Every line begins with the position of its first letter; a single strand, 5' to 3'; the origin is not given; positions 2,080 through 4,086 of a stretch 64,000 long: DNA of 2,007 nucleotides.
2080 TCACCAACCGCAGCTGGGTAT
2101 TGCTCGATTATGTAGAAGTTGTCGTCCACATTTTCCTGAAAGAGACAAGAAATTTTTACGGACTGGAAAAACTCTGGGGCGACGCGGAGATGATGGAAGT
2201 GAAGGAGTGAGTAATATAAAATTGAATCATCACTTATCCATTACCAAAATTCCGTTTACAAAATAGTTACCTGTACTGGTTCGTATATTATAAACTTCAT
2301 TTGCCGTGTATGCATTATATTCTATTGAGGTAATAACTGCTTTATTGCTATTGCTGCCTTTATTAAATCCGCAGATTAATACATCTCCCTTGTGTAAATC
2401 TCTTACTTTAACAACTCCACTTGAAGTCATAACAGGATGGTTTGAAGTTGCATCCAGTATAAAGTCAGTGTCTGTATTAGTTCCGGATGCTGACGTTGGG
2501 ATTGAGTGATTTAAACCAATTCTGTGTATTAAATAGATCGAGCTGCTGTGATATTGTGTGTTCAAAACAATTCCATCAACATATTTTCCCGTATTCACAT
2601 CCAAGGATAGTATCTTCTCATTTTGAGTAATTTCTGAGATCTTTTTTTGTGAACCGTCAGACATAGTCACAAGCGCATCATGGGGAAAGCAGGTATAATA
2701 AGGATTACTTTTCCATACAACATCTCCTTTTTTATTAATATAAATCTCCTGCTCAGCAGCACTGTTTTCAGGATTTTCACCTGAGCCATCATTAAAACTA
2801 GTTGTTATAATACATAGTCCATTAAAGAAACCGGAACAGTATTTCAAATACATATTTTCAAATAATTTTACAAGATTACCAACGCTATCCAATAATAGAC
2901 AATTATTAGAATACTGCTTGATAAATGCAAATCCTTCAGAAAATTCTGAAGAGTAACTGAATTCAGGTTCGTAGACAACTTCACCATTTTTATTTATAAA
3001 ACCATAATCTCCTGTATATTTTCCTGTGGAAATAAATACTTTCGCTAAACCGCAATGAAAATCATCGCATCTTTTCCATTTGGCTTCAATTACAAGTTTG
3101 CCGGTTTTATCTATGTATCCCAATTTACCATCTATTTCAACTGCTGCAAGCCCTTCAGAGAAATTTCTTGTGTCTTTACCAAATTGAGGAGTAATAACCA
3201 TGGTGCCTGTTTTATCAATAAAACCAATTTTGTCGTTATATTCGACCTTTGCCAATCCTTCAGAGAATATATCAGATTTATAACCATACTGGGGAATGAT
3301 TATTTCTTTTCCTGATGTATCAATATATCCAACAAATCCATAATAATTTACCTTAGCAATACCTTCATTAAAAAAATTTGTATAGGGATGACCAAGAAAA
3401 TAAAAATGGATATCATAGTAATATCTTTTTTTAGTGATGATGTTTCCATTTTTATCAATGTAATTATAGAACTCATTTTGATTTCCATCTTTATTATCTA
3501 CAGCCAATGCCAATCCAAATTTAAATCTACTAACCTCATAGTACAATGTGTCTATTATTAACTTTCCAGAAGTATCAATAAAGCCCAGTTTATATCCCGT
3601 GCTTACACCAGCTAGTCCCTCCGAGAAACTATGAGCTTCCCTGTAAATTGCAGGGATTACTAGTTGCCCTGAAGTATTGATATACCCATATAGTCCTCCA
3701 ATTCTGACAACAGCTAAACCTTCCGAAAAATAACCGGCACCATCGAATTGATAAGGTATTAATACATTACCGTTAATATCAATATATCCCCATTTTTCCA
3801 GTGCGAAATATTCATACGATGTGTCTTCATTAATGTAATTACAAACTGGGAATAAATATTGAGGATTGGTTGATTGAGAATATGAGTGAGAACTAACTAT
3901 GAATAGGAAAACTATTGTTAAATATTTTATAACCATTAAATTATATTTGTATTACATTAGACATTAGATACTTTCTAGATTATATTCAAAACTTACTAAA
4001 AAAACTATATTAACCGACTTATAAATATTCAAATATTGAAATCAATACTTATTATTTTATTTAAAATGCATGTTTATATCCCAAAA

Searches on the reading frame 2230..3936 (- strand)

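Call 18: search_protein_families(library=ncbifam, proteins=[window:2230-3936:-], max_evalue=0.001)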
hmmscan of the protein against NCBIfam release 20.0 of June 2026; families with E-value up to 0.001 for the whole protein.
window:2230-3936:- (568 aa): 0 families

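Call 19: search_protein_families(library=pfam, proteins=[window:2230-3936:-], max_evalue=0.001)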
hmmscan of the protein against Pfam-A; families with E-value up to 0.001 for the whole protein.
window:2230-3936:- (568 aa): 2 families
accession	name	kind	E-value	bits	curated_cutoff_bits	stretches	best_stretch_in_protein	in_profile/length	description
PF14903.11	WG_beta_rep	-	1.9e-65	216.9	25.6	6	49-83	1-35/35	WG containing repeat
PF01079.26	Hint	-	1.4e-06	28.5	29.7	1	413-564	10-156/213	Hint module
